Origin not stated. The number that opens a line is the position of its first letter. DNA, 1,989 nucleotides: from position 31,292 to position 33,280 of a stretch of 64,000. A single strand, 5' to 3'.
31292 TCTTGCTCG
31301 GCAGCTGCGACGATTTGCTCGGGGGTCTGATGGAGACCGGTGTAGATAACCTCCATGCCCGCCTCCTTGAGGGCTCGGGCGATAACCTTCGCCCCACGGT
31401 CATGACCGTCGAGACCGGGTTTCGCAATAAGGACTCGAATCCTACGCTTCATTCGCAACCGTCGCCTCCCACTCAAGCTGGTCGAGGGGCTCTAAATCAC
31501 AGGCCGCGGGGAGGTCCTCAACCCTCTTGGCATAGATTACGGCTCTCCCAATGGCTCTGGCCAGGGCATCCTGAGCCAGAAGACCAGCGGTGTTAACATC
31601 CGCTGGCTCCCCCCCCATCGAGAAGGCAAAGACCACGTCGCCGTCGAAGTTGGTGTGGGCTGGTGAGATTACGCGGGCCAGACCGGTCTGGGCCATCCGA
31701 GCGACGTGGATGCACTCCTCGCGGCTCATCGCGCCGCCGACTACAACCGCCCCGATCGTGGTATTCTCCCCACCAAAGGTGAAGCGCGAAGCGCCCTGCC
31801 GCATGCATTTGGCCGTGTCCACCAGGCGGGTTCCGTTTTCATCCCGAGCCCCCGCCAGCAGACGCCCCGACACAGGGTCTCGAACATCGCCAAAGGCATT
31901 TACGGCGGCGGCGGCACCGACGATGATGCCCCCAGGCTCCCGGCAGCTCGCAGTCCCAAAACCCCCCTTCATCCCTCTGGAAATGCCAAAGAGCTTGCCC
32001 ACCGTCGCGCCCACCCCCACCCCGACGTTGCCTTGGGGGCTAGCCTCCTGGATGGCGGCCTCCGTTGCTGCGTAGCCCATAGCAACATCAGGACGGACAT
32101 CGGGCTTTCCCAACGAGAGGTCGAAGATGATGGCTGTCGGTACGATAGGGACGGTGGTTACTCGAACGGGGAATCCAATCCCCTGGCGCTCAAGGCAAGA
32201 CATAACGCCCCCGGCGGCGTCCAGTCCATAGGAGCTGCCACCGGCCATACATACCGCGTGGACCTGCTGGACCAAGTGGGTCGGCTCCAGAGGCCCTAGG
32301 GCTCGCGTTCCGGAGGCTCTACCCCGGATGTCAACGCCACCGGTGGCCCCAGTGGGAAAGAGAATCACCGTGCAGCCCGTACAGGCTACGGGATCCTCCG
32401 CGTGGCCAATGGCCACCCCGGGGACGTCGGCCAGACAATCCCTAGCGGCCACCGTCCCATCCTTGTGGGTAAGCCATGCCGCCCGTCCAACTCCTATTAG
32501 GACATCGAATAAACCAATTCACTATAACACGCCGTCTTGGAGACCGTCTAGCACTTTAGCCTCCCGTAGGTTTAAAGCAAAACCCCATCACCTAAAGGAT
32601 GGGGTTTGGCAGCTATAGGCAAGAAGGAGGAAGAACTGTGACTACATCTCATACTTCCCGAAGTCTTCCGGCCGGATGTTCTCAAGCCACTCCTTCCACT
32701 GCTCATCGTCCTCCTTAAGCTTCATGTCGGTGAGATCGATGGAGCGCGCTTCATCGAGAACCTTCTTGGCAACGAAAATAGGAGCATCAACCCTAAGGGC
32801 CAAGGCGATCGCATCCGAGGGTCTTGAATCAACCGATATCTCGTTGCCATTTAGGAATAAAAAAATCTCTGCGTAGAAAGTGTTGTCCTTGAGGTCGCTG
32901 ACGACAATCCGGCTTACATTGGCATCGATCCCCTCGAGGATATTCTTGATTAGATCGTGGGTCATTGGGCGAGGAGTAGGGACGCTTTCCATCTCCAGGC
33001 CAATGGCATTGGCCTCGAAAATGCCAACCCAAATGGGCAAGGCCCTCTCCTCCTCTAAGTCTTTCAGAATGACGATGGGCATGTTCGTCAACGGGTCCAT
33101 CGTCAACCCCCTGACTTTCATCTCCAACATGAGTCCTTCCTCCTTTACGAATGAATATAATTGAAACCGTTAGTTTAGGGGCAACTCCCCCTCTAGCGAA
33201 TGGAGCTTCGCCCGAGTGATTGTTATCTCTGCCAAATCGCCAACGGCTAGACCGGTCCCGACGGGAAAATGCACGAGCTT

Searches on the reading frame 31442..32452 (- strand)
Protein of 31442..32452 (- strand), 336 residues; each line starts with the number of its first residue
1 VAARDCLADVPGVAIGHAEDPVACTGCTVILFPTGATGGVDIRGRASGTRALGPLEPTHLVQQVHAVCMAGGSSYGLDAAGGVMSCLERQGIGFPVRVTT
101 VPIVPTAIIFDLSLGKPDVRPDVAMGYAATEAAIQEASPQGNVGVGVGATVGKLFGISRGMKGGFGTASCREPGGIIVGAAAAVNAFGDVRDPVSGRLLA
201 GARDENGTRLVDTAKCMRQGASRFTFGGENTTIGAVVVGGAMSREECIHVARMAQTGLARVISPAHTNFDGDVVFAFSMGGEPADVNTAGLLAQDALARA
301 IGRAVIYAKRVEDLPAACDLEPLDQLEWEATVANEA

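Call 49: search_protein_families(library=pfam, proteins=[window:31442-32452:-], max_evalue=0.00001)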
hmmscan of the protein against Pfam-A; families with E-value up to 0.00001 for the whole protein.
window:31442-32452:- (336 aa): 1 family
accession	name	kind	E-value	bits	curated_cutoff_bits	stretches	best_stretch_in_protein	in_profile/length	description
PF03576.19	Peptidase_S58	-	1.5e-34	120.3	23.9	1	6-312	2-300/307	Peptidase family S58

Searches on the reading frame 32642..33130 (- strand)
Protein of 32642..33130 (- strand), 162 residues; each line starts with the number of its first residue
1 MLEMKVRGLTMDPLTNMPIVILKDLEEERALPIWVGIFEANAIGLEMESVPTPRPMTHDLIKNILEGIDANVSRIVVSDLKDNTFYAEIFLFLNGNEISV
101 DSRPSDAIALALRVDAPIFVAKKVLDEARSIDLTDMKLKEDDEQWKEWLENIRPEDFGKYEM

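Call 49: search_protein_families(library=pfam, proteins=[window:32642-33130:-], max_evalue=0.00001)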
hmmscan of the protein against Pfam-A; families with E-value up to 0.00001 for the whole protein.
window:32642-33130:- (162 aa): 1 family
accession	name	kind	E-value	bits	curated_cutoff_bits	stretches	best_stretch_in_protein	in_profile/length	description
PF02577.19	BFN_dom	-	1.8e-40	137.7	27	1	20-129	1-108/112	Bifunctional nuclease domain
